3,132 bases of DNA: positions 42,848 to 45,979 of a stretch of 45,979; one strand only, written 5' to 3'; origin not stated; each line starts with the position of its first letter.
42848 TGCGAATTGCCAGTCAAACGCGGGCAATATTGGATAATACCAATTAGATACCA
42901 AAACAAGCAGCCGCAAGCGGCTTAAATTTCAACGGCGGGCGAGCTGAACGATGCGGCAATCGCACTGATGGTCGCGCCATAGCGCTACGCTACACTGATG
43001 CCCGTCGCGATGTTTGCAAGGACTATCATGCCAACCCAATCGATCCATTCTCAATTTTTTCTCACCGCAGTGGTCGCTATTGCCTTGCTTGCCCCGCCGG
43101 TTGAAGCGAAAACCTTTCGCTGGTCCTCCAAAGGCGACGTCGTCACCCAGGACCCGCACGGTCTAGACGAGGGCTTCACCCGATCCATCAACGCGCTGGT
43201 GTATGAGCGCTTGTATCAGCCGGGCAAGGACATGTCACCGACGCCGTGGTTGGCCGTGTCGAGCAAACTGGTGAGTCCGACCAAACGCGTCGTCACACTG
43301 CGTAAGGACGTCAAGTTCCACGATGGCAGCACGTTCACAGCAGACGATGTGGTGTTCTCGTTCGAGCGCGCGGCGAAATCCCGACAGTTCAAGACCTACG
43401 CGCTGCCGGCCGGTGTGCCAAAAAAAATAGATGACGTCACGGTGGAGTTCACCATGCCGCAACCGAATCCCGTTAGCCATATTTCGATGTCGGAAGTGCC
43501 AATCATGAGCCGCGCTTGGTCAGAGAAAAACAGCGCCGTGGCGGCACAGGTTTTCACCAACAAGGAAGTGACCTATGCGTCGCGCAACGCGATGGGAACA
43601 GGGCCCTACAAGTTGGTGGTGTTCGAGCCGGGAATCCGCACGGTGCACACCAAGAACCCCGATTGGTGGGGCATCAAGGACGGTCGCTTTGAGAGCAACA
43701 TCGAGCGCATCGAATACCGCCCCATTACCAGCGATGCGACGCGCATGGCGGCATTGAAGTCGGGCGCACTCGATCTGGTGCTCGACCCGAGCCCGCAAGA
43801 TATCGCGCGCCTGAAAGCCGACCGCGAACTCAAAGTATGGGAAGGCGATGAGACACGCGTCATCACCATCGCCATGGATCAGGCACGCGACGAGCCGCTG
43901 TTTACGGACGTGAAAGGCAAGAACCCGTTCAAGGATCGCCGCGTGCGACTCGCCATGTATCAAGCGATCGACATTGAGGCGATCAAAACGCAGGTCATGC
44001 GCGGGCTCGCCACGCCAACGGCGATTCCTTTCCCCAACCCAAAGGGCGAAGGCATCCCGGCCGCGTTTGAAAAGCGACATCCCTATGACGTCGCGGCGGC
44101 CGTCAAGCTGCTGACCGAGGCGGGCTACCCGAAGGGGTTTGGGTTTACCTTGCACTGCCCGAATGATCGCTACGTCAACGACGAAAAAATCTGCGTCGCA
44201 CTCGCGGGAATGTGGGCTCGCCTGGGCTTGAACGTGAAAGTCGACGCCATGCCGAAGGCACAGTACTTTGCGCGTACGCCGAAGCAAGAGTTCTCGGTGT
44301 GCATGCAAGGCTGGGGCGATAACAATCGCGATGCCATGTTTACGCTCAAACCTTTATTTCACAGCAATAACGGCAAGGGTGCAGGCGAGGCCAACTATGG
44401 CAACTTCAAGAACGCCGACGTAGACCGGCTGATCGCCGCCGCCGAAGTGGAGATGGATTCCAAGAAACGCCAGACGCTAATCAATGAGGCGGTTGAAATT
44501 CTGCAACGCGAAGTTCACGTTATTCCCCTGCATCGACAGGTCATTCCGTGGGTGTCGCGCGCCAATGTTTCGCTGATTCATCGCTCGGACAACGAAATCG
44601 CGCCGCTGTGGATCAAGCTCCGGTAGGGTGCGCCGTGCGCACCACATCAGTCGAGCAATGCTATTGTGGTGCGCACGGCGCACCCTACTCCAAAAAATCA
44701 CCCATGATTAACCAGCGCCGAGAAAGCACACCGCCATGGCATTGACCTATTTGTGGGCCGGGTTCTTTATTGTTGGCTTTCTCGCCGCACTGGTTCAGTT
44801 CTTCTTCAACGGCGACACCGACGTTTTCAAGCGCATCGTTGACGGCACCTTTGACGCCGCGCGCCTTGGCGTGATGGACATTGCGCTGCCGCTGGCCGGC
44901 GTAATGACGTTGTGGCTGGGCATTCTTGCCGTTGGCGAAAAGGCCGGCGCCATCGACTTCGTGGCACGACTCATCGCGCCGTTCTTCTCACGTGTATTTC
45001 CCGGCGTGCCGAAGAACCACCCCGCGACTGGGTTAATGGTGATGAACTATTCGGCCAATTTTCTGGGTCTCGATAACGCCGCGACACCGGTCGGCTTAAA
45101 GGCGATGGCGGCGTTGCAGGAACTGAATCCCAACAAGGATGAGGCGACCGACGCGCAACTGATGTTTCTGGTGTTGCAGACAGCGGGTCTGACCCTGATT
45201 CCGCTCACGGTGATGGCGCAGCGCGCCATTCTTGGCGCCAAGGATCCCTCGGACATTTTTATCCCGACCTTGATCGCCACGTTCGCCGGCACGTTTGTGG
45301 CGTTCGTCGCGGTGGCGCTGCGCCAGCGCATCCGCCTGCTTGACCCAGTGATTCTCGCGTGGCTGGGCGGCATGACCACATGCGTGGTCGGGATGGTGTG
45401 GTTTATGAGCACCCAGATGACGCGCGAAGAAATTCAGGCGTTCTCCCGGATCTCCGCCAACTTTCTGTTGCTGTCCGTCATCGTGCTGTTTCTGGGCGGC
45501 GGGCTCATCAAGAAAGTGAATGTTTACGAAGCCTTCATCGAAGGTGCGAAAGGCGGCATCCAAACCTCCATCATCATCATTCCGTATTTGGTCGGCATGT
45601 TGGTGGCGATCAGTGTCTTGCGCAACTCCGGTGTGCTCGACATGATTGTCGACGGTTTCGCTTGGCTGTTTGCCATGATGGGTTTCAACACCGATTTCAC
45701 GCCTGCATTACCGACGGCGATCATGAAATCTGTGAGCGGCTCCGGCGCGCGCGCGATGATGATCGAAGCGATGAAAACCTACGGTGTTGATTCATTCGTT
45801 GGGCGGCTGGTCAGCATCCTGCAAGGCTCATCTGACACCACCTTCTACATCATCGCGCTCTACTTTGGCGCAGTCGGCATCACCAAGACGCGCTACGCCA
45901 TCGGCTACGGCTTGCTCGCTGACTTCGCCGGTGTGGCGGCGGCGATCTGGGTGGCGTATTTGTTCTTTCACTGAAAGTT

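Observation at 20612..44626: TonB-dependent peptidoglycan / MurNAc scavenging locus wired together by four NagQ-type direct-repeat operators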

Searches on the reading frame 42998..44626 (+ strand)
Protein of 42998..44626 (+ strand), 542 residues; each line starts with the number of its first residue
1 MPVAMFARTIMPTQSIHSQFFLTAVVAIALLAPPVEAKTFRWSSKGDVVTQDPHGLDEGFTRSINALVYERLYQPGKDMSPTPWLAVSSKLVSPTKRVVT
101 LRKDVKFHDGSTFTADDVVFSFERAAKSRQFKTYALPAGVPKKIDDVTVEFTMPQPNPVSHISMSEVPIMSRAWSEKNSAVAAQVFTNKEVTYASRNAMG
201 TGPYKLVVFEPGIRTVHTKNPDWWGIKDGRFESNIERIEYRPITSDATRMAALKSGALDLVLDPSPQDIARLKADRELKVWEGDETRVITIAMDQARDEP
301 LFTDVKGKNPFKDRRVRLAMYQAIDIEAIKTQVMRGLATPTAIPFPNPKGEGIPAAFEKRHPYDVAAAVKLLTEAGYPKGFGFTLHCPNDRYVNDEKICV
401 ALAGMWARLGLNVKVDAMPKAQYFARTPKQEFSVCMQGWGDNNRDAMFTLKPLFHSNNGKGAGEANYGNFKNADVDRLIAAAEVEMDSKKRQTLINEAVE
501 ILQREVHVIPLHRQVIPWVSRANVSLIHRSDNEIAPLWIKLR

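Call 5: search_protein_families(library=pfam, proteins=[window:42998-44626:+])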
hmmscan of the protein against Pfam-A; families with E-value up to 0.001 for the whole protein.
window:42998-44626:+ (542 aa): 1 family
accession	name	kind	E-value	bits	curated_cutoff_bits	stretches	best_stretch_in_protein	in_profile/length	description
PF00496.27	SBP_bac_5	-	1.8e-82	277.8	32.4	1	81-460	2-367/368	Bacterial extracellular solute-binding proteins, family 5 Middle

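Call 7: search_protein_families(library=ncbifam, proteins=[window:42998-44626:+])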
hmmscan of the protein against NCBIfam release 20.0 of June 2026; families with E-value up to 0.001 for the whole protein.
window:42998-44626:+ (542 aa): 10 families
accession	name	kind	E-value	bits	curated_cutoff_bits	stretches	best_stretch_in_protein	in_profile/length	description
NF011942.0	PRK15413.1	equivalog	1.2e-35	123.2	594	1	14-512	3-481/512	glutathione ABC transporter substrate-binding protein GsiB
NF045468.1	Opp5A_nikA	equivalog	5.5e-34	117.5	600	1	63-379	39-320/488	nickel ABC transporter substrate-binding protein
NF043070.1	DppA_dipep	equivalog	9e-31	107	1005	1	24-505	16-497/535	dipeptide ABC transporter periplasmic-binding protein DppA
NF045467.1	Opp4A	equivalog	2.7e-30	105.1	650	2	142-515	157-529/556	oligopeptide ABC transporter substrate-binding protein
TIGR02294.1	nickel_nikA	equivalog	1e-26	93.5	393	1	45-528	13-487/501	nickel ABC transporter substrate-binding protein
NF011684.0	PRK15104.1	equivalog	1.3e-24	86.9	947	1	45-514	46-511/543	oligopeptide ABC transporter substrate-binding protein OppA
NF007287.0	PRK09755.1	equivalog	2.5e-24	86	1098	1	142-515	158-504/535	ABC transporter substrate-binding protein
NF047575.1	opine_bind_CntA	exception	4.1e-17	61.9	800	1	38-379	37-362/535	staphylopine-dependent metal ABC transporter substrate-binding lipoprotein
TIGR04028.1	SBP_KPN_01854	hypoth_equivalog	4.4e-15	55.2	468.5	1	66-514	29-480/509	TIGR04028 family ABC transporter substrate-binding protein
NF011689.0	PRK15109.1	equivalog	3.2e-14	52.5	560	1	39-514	35-510/547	ABC transporter substrate-binding protein SapA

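Call 38: search_solved_structures(query=window:42998-44626:+, max_evalue=1e-10)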
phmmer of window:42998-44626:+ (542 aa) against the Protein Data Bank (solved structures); distinct sequences matched with E-value up to 1e-10: 48.
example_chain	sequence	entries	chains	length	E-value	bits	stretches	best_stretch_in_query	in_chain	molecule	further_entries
5u4o_A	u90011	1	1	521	5.8e-35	124.2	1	47-512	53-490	ABC transporter substrate-binding protein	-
3tpa_A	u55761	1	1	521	2.3e-33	118.9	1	81-514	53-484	Heme-binding protein A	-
5f1q_A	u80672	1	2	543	1.4e-27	99.8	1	25-508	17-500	Periplasmic dipeptide transport protein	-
6ofq_A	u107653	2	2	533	1.9e-27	99.4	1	49-521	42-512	Heme-binding protein A / AI-2 binding protein A | Heme-binding protein A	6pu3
8z1y_F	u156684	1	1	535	5.4e-26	94.6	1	26-507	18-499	Dipeptide-binding protein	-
8z1z_F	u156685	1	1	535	1e-25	93.6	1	26-507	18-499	Dipeptide-binding protein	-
3m8u_A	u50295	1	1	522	4.2e-25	91.6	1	68-505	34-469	Heme-binding protein A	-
1uqw_A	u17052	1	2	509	9.6e-25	90.4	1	47-512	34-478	PUTATIVE BINDING PROTEIN YLIB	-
4zec_A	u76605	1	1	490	1.1e-24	90.3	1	74-523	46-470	ABC transporter, substrate binding protein (Agrocinopines A and B)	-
8cke_A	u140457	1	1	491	1.1e-24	90.3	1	74-523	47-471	ABC transporter substrate-binding protein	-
4ra1_A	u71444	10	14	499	1.2e-24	90.2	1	74-523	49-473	ABC transporter, substrate binding protein (Agrocinopines A and B) | ABC transporter substrate-binding protein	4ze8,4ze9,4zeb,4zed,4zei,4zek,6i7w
1dpp_A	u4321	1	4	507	1.3e-23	86.7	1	82-507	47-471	DIPEPTIDE BINDING PROTEIN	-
1dpe_A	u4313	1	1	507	6.4e-23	84.4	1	83-507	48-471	DIPEPTIDE-BINDING PROTEIN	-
8ch1_A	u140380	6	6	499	9.9e-23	83.8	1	74-523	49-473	Agrocinopine utilization periplasmic binding protein AccA | AccA | ABC transporter substrate binding protein (Agrocinopine)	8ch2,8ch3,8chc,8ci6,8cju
7kz8_A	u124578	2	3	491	1.3e-21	80.1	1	82-526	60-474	Peptide/nickel transport system substrate-binding protein AapF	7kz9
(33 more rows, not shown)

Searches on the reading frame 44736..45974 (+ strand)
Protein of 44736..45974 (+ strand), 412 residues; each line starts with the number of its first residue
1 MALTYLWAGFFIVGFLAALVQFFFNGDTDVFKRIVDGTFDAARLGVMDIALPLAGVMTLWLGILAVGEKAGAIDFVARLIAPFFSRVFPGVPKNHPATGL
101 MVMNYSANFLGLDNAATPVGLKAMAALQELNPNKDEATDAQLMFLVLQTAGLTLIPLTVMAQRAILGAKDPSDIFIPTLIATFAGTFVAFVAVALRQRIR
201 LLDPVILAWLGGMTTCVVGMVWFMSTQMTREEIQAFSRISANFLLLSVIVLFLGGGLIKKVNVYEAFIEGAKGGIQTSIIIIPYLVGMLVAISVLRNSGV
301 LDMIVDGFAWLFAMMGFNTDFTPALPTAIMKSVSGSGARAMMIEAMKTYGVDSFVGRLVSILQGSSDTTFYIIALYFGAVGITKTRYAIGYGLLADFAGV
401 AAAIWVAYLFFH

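Call 5: search_protein_families(library=pfam, proteins=[window:44736-45974:+])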
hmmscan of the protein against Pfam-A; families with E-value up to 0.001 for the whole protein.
window:44736-45974:+ (412 aa): 1 family
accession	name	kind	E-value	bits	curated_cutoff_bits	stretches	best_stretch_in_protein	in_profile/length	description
PF07670.19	Gate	-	1.6e-20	73.9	29.6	2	280-382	3-103/104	Nucleoside recognition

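Call 7: search_protein_families(library=ncbifam, proteins=[window:44736-45974:+])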
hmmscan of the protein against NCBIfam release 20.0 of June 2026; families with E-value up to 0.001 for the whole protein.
window:44736-45974:+ (412 aa): 1 family
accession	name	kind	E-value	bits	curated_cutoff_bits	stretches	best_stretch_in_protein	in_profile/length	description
NF007811.0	PRK10519.1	equivalog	6.5e-05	22.5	111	1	259-345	7-94/155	hypothetical protein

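Call 60: search_protein_families(library=ncbifam, proteins=[window:44736-45974:+], max_evalue=0.001)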
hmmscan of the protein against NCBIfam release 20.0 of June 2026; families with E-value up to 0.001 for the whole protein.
window:44736-45974:+ (412 aa): 1 family
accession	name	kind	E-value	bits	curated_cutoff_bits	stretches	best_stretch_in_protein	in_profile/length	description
NF007811.0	PRK10519.1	equivalog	6.5e-05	22.5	111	1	259-345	7-94/155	hypothetical protein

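Call 66: find_encoding_contigs(protein=window:44736-45974:+, flank=10000, max_places=4)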
Protein window:44736-45974:+ (412 aa): no gene with exactly this product is on record in the collection.

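Call 73: search_solved_structures(query=window:44736-45974:+, max_evalue=1)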
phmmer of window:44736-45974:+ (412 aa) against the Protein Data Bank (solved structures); distinct sequences matched with E-value up to 1: 2.
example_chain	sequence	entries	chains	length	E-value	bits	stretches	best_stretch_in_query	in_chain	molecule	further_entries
8f6q_A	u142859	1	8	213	0.28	13.5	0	13-67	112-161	C8-71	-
7msw_A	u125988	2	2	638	0.51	12.7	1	218-275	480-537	Non-structural protein 2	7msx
